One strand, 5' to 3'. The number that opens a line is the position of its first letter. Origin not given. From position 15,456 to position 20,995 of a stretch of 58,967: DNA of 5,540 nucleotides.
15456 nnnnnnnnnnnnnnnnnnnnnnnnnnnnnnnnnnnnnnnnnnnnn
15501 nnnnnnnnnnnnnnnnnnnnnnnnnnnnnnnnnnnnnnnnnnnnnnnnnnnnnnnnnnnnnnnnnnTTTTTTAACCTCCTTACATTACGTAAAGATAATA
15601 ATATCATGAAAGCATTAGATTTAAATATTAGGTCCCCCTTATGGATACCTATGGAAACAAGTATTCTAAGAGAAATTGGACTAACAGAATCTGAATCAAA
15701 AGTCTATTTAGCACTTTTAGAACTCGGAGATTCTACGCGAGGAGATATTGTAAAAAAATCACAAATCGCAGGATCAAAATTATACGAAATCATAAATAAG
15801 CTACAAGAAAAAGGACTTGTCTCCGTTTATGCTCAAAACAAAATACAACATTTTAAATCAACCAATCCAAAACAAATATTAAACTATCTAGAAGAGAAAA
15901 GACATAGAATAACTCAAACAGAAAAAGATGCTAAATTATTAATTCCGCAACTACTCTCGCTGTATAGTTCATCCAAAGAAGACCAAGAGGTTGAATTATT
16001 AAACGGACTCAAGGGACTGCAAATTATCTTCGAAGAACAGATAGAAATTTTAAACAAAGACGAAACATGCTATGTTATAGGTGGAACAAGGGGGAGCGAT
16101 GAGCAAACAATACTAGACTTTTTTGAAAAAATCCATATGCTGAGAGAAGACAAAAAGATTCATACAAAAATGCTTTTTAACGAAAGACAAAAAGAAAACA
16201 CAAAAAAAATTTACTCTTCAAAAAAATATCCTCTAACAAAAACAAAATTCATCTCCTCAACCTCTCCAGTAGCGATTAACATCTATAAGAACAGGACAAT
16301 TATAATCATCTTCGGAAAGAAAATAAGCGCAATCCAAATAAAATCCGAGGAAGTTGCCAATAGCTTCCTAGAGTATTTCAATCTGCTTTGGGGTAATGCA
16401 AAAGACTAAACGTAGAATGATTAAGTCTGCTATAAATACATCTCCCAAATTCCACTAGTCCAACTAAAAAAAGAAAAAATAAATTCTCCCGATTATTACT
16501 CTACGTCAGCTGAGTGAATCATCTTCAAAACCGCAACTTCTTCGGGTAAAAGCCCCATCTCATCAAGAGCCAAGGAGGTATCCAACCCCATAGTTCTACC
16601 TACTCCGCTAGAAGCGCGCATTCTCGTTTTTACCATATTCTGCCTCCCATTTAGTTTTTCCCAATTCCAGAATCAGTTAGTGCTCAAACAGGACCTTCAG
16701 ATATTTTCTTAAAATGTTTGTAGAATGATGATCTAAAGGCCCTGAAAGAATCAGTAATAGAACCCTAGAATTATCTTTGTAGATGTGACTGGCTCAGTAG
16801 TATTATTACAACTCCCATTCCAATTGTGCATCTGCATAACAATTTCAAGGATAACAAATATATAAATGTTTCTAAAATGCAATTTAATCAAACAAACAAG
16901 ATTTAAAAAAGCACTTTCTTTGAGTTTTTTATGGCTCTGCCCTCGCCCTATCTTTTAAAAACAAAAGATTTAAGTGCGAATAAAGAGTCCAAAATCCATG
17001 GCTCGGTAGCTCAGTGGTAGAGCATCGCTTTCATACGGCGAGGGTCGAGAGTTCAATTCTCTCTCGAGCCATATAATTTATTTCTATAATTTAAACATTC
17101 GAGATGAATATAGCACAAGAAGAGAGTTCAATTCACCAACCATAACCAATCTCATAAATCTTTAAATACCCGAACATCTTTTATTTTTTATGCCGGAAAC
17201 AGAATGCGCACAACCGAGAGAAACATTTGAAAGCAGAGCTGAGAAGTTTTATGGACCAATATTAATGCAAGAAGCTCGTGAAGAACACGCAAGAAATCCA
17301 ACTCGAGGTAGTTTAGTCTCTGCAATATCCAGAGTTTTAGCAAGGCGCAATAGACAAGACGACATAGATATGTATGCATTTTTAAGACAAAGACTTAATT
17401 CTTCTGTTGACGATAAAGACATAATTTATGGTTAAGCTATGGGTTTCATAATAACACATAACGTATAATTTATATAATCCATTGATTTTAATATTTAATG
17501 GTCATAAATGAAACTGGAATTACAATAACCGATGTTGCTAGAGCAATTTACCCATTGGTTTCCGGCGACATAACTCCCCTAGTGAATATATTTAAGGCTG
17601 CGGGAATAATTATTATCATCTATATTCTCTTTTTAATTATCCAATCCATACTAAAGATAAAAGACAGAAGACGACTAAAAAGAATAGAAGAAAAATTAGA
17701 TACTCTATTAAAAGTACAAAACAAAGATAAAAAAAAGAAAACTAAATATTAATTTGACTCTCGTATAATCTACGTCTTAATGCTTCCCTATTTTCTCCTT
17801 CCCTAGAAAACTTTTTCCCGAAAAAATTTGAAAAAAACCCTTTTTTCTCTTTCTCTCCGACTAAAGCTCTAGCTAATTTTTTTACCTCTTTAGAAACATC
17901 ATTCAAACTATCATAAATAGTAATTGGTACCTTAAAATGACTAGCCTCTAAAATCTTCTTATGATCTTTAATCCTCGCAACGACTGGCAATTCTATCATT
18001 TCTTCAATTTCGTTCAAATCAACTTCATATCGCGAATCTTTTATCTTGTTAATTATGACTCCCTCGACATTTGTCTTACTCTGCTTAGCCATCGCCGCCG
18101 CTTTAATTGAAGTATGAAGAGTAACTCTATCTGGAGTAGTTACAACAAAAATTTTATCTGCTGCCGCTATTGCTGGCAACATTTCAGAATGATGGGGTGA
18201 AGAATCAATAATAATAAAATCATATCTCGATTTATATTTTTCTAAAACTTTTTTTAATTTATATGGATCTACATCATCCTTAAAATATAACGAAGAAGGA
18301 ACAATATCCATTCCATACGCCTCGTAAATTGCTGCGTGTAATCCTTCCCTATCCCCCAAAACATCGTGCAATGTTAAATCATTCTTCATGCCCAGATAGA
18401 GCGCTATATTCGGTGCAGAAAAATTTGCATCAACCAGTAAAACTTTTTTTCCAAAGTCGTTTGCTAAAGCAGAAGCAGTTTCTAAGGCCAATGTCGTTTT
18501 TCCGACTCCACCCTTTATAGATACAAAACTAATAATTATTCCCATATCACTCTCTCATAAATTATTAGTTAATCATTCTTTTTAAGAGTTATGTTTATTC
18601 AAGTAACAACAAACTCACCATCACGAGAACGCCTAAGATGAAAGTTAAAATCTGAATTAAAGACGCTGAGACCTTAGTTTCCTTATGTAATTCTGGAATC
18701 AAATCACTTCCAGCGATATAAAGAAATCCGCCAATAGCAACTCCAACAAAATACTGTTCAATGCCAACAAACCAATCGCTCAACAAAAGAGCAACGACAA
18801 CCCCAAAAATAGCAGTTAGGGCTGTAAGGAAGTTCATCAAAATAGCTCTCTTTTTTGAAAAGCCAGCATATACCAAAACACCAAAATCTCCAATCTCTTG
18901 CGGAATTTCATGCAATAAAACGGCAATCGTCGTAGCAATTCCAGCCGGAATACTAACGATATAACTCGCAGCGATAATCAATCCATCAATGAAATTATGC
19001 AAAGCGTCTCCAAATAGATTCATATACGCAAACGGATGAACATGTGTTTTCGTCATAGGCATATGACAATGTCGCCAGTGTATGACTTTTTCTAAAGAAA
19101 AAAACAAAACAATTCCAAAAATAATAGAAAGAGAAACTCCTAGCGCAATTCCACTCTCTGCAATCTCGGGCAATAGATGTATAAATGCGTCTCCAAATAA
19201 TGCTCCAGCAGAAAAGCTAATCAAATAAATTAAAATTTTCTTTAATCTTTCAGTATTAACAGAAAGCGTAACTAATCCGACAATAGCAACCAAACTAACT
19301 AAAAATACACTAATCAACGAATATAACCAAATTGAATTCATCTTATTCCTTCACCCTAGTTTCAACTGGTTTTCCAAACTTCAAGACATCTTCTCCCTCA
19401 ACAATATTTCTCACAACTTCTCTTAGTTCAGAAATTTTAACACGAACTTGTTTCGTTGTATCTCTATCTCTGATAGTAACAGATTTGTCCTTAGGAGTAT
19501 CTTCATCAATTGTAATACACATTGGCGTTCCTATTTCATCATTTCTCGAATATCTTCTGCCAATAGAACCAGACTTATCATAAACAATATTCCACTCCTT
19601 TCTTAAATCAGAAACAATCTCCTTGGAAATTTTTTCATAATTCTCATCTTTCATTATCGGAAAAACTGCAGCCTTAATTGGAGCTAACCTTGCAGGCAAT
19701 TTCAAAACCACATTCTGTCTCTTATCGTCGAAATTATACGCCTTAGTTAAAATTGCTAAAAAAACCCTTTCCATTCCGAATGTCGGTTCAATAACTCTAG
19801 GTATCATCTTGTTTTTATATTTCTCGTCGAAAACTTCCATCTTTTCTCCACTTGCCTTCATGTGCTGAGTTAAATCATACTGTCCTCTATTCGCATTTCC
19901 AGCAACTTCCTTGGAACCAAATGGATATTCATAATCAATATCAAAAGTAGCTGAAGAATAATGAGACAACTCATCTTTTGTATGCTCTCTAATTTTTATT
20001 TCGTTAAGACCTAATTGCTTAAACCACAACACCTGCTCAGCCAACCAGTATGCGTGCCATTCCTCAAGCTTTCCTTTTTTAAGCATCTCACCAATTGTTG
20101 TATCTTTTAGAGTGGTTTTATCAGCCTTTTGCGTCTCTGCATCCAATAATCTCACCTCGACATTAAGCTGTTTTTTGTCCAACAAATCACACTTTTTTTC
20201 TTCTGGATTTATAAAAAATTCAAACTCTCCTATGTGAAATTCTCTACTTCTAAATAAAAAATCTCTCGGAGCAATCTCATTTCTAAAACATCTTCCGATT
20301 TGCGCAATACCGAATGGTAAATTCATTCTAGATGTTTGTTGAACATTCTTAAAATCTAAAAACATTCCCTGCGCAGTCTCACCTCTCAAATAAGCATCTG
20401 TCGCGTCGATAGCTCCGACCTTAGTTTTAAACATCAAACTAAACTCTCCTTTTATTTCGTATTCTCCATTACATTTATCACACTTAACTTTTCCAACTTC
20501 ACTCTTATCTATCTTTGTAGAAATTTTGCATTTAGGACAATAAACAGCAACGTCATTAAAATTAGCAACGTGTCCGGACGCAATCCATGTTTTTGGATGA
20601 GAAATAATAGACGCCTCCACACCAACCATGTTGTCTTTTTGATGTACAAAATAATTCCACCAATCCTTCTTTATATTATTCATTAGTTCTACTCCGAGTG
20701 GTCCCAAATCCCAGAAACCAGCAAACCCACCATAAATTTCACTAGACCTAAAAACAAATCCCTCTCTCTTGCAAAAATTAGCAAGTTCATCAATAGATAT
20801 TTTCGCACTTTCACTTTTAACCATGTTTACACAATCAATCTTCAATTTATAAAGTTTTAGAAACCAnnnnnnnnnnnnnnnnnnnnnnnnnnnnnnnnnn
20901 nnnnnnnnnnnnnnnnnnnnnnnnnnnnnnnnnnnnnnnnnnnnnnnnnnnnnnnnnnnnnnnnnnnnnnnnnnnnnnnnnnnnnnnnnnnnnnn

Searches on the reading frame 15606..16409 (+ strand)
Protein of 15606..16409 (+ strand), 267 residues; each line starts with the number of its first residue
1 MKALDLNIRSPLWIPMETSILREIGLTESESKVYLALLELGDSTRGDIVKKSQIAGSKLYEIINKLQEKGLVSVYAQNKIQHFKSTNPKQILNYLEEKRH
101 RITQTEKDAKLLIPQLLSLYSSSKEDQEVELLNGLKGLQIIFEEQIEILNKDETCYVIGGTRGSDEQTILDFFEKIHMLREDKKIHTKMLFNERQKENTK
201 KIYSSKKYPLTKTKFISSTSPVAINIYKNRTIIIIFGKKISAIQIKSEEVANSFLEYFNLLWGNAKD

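Call 8: search_protein_families(library=pfam, max_evalue=0.01, proteins=[window:15606-16409:+])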
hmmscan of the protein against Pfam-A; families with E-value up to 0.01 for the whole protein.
window:15606-16409:+ (267 aa): 2 families
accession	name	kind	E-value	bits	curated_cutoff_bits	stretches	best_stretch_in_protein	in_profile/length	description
PF01978.25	TrmB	-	2.4e-14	53.4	25.6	1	21-78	1-58/68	Sugar-specific transcriptional regulator TrmB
PF16522.10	FliS_cochap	-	0.0023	18.3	43.2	1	44-105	75-137/149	Flagellar FLiS export co-chaperone, HP1076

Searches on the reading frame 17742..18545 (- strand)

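Call 8: search_protein_families(library=pfam, max_evalue=0.01, proteins=[window:17742-18545:-])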
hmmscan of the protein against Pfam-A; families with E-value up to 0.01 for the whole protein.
window:17742-18545:- (267 aa): 11 families
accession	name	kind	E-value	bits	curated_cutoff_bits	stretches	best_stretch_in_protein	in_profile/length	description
PF13614.12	AAA_31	-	6.4e-20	72.2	27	1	4-143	3-154/177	AAA domain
PF01656.29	CbiA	-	8e-17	61.8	25.4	1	5-207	1-124/125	CobQ/CobB/MinD/ParA nucleotide binding domain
PF10609.15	ParA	-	1.8e-15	57.5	27.1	1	4-225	5-242/246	NUBPL iron-transfer P-loop NTPase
PF06564.18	CBP_BcsQ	-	1.1e-08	35.3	21.3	1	5-226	4-231/234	Cellulose biosynthesis protein BcsQ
PF09140.17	MipZ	-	3.2e-08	33.6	20.7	1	5-132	3-125/262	ATPase MipZ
PF00142.24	Fer4_NifH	-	3.6e-08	33.7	25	1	127-232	139-248/271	4Fe-4S iron sulfur cluster binding proteins, NifH/frxC family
PF02374.21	ArsA_ATPase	-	2.7e-06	27.3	24.3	1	7-40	5-37/305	Anion-transporting ATPase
PF13500.12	AAA_26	-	4.5e-06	27.1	27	1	125-197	122-193/198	AAA domain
PF00448.28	SRP54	-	7.1e-05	23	22.7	0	98-189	73-171/196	SRP54-type protein, GTPase domain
PF07015.17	VirC1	-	0.00014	21.7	24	1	4-42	3-40/231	VirC1 protein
PF25199.1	nSTAND_NTPase5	-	0.0095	16.2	34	0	11-43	49-81/145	Novel STAND NTPase 5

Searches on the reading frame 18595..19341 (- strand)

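Call 8: search_protein_families(library=pfam, max_evalue=0.01, proteins=[window:18595-19341:-])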
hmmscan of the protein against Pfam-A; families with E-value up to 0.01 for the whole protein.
window:18595-19341:- (248 aa): 1 family
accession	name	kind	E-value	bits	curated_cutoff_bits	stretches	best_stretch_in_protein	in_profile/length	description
PF02535.28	Zip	-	5.4e-46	157.7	35.1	2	103-244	176-322/323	ZIP Zinc transporter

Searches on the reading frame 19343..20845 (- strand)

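Call 8: search_protein_families(library=pfam, max_evalue=0.01, proteins=[window:19343-20845:-])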
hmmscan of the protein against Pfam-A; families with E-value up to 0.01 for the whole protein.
window:19343-20845:- (500 aa): 3 families
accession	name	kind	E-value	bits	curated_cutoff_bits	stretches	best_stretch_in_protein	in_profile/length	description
PF03129.25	HGTP_anticodon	-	1.9e-19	70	21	1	391-480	1-93/94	Anticodon binding domain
PF00587.30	tRNA-synt_2b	-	9.4e-11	42.5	29.3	1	149-216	9-75/179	tRNA synthetase class II core domain (G, H, P, S and T)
PF22191.2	IBR_1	-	0.0052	17.1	27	1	102-129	5-31/47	IBR domain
